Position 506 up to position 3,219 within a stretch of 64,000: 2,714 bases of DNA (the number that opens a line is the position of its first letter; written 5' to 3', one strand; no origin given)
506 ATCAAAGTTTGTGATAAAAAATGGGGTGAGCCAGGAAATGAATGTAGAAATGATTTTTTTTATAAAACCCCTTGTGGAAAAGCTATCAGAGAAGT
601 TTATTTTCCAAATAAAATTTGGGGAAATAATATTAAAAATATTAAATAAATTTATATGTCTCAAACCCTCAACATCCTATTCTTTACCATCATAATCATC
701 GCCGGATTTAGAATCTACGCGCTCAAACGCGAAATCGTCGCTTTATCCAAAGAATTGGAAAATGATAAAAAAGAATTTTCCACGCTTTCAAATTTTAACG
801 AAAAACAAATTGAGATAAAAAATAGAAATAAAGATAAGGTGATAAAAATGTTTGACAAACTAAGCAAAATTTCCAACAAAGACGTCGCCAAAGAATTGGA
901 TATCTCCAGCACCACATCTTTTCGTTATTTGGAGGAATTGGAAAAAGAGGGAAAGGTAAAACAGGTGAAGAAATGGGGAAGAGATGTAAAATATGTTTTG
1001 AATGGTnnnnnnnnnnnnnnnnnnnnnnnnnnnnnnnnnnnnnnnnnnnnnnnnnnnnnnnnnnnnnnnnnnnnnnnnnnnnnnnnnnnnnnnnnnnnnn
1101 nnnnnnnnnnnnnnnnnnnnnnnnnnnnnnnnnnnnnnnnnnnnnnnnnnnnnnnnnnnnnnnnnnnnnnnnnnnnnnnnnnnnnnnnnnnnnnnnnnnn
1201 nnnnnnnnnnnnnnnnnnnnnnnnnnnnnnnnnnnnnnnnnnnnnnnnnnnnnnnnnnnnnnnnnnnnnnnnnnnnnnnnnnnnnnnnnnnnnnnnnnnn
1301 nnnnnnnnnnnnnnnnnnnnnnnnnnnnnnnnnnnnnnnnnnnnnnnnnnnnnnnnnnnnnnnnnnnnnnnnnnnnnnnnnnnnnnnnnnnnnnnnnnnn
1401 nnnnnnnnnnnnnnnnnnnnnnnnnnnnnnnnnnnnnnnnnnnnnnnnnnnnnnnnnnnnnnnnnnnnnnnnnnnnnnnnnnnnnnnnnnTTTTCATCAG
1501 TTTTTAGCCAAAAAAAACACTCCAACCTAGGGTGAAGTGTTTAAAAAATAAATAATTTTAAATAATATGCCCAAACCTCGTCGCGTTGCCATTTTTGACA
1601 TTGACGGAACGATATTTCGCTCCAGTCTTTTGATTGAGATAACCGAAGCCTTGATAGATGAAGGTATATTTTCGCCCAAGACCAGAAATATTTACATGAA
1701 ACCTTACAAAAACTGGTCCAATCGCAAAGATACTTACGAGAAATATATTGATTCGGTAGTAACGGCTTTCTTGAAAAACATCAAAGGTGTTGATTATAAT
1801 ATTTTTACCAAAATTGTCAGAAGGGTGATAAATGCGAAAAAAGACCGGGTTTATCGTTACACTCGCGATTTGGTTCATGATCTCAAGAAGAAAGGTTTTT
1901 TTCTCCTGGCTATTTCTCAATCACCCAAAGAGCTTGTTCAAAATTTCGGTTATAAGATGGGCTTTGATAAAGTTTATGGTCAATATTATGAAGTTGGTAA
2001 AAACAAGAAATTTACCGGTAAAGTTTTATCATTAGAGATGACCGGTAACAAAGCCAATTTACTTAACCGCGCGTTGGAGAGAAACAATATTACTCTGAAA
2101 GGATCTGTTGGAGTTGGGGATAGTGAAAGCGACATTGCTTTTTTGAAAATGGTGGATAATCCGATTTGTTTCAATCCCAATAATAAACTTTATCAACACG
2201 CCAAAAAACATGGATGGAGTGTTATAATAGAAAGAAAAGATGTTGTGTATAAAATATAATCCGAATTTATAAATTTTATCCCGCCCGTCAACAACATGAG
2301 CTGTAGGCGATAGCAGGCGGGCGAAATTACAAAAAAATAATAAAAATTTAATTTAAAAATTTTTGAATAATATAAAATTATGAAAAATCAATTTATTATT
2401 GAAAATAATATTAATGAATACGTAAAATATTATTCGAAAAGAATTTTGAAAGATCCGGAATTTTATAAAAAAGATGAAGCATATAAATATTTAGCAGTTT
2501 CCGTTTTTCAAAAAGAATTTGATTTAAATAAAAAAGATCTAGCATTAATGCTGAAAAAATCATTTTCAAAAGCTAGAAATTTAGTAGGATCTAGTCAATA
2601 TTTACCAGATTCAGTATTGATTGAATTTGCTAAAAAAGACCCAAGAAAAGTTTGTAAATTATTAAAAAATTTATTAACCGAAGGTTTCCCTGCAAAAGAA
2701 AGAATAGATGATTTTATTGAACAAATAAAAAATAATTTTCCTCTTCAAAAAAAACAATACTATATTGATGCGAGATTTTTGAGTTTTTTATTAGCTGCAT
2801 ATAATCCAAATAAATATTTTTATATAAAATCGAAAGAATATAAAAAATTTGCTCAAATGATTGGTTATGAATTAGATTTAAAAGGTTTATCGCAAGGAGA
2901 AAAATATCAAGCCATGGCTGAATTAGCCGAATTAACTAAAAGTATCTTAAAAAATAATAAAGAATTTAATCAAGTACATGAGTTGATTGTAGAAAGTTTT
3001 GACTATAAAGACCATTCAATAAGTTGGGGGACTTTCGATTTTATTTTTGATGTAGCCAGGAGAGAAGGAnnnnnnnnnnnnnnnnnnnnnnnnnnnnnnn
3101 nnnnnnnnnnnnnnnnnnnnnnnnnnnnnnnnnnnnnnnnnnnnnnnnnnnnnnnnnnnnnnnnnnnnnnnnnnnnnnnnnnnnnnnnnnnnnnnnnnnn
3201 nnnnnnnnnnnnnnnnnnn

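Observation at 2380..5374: Three-gene nuclease cluster (HNH endonuclease + Cas4/RecB-like PD-(D/E)XK nuclease + HEPN-like small protein): candidate uncharacterised defence module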

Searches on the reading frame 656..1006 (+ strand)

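Call 3: search_protein_families(library=pfam, proteins=[window:656-1006:+], max_evalue=0.1)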
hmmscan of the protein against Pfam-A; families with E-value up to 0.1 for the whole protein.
window:656-1006:+ (117 aa): 23 families
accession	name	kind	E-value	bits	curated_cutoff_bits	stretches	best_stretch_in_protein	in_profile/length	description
PF13412.12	HTH_24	-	6.4e-07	29.3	21.9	1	70-102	16-48/48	Winged helix-turn-helix DNA-binding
PF18737.6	HEPN_MAE_28990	-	0.00052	20.7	26.8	1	19-85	79-147/211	MAE_28990/MAE_18760-like HEPN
PF01325.25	Fe_dep_repress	-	0.0007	20.2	26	1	68-106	19-57/60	Iron dependent repressor, N-terminal DNA binding domain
PF13635.12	DUF4143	-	0.0017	18.6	28.1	1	70-112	29-71/160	Domain of unknown function (DUF4143)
PF03297.21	Ribosomal_S25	-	0.002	18.8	28.8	1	50-109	35-94/101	S25 ribosomal protein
PF09339.16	HTH_IclR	-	0.0022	18.2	22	1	72-104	19-51/52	IclR helix-turn-helix domain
PF04703.18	FaeA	-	0.0027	18.4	20.7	1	59-104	2-48/62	FaeA-like protein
PF07374.17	DUF1492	-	0.0038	17.8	21.5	1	26-97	26-97/100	Protein of unknown function (DUF1492)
PF05852.16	DUF848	-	0.0061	17.1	25.3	1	22-69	57-104/145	Gammaherpesvirus protein of unknown function (DUF848)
PF25213.1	HVO_A0261_N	-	0.0063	16.8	35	1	71-104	24-57/86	HVO_A0261 N-terminal domain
PF08279.18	HTH_11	-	0.011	16.1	25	1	61-101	4-46/55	HTH domain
PF13551.12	HTH_29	-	0.012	16.2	28.1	1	74-107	15-48/64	Winged helix-turn helix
PF01475.25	FUR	-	0.014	16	23.1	1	60-116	11-74/121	Ferric uptake regulator family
PF02796.21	HTH_7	-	0.018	15.6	23.8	1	60-94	12-44/45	Helix-turn-helix domain of resolvase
PF24034.1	DUF7343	-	0.023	15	27.6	1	71-106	18-53/62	Domain of unknown function (DUF7343)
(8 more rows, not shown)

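Call 99: search_protein_families(library=padloc, proteins=[window:656-1006:+], max_evalue=0.01)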
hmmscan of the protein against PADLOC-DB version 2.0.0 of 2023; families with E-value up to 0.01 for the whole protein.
window:656-1006:+ (117 aa): 18 families
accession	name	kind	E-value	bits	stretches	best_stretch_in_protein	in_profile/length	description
PDLC01434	CasR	-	6.1e-08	30.7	1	12-111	92-180/191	"CAS-I,CAS-II,CAS-III,CAS-IV,CAS-V,CAS-VI; associated_signaling"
PDLC01268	CasR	-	1.7e-07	29.3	1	12-108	89-173/179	"CAS-I,CAS-II,CAS-III,CAS-IV,CAS-V,CAS-VI; associated_signaling"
PDLC01857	CARF3--CARF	-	2.5e-07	28.5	1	13-108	89-180/201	-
PDLC03963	SoFic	-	2e-05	22.2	1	31-114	275-350/361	-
PDLC01044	Csa3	-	2.5e-05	22.3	1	37-106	119-182/194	Type I-A associated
PDLC01848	CARF3--CARF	-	4.5e-05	21.2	1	31-106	110-184/197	-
PDLC01866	CARF3--CARF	-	6.1e-05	21.1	1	32-111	117-194/207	-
PDLC01858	CARF3--CARF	-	9.6e-05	20.4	1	52-105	140-191/204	-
PDLC01438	Csa3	-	0.00013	20.2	1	41-111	132-197/305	"CAS-I,CAS-II,CAS-III,CAS-IV,CAS-V,CAS-VI; associated_signaling"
PDLC01865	CARF3--CARF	-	0.00056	17.6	1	37-105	131-195/215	-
PDLC01860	CARF3--CARF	-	0.0026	15.9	1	55-105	142-191/210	-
PDLC01852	CARF3--CARF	-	0.0029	15.6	1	55-109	138-194/208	-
PDLC01875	CARF3--CARF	-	0.0032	15.3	1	60-114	149-202/219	-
PDLC05078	PDC-S72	-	0.0034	14.5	1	26-109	279-368/377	-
PDLC01850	CARF3--CARF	-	0.0045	14.9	1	30-106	119-194/209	-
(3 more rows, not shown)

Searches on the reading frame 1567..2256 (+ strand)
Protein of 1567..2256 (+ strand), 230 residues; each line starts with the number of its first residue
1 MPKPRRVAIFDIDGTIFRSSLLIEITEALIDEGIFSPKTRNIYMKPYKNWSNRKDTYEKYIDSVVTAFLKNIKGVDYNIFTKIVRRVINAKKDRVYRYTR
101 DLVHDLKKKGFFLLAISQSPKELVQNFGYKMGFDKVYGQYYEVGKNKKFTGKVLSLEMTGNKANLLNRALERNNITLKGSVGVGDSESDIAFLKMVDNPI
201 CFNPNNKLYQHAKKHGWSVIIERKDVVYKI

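Call 3: search_protein_families(library=pfam, proteins=[window:1567-2256:+], max_evalue=0.1)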
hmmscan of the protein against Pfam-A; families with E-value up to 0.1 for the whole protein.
window:1567-2256:+ (230 aa): 4 families
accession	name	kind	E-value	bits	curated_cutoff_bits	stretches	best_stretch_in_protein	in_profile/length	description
PF12710.13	HAD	-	2.9e-16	60.9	27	1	8-194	1-189/189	haloacid dehalogenase-like hydrolase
PF00702.32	Hydrolase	-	6.8e-10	40.1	26.4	1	6-196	2-190/191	haloacid dehalogenase-like hydrolase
PF13419.12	HAD_2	-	2.1e-08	34.9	23.8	1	9-190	2-165/178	Haloacid dehalogenase-like hydrolase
PF08282.18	Hydrolase_3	-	0.00059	20.1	20.9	1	87-203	118-229/255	haloacid dehalogenase-like hydrolase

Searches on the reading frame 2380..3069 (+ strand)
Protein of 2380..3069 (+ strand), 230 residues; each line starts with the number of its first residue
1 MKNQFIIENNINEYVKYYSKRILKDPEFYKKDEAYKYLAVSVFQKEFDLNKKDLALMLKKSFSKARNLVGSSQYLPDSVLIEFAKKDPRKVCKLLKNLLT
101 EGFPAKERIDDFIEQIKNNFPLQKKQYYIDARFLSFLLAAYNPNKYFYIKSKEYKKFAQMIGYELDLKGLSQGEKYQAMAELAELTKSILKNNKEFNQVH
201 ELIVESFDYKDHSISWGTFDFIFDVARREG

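Call 101: search_dna_similar(query=window:2380-3069:+, collection=plasmids, mode=protein, max_evalue=0.001, max_rows=10)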
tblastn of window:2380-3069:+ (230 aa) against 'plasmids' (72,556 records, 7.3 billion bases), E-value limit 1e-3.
Records with a match: 1; places in all: 1; records where one place covers at least 80% of the query: 0.
Best place of each record, by identity: <60% 1.
By first word of the organism name: Butyrivibrio 1.
By predicted mobility (MOB-suite, as given by PLSDB): non-mobilizable 1.
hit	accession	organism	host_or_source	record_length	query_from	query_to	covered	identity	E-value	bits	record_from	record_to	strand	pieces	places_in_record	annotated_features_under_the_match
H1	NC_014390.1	Butyrivibrio proteoclasticus B316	-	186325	32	158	55%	27.1%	3e-6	55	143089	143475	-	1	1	AAA family ATPase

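Call 102: get_annotated_region(hit=H1, flank=5000)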
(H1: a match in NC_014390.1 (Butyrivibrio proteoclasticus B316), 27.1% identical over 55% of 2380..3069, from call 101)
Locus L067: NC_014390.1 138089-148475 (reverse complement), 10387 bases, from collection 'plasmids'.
description: Butyrivibrio proteoclasticus B316 plasmid pCY186, complete sequence
organism: Butyrivibrio proteoclasticus B316 (NCBI taxid 515622)
taxonomy: Bacteria; Bacillota; Clostridia; Lachnospirales; Lachnospiraceae; Butyrivibrio; Butyrivibrio proteoclasticus; Butyrivibrio proteoclasticus B316
host: -; source: -; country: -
typing (MOB-suite, as given by PLSDB): non-mobilizable; replicon rep_cluster_1089; mating-pair formation MPF_T
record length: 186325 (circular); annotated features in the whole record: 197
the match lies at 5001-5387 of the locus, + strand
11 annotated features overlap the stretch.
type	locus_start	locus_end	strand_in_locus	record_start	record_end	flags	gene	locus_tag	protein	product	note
CDS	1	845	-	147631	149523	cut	-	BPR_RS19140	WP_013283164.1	hypothetical protein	-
CDS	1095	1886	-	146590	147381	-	-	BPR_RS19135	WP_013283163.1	hypothetical protein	-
CDS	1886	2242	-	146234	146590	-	-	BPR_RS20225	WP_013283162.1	Mor transcription activator family protein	-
CDS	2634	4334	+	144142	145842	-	-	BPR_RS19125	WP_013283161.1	P-loop NTPase fold protein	-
CDS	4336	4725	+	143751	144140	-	-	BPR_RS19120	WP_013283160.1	hypothetical protein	-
CDS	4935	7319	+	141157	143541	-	-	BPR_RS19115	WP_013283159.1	AAA family ATPase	-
CDS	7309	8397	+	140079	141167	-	mcrC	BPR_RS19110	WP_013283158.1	5-methylcytosine-specific restriction endonuclease system specificity protein McrC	GO:0009307 - DNA restriction-modification system [Evidence IEA]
CDS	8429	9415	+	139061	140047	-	-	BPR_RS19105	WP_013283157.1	WYL domain-containing protein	-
CDS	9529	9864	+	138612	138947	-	-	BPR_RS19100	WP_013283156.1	hypothetical protein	-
CDS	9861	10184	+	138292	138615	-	-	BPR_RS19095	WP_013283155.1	hypothetical protein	-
CDS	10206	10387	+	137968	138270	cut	-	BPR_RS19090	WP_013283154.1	HIRAN domain-containing protein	-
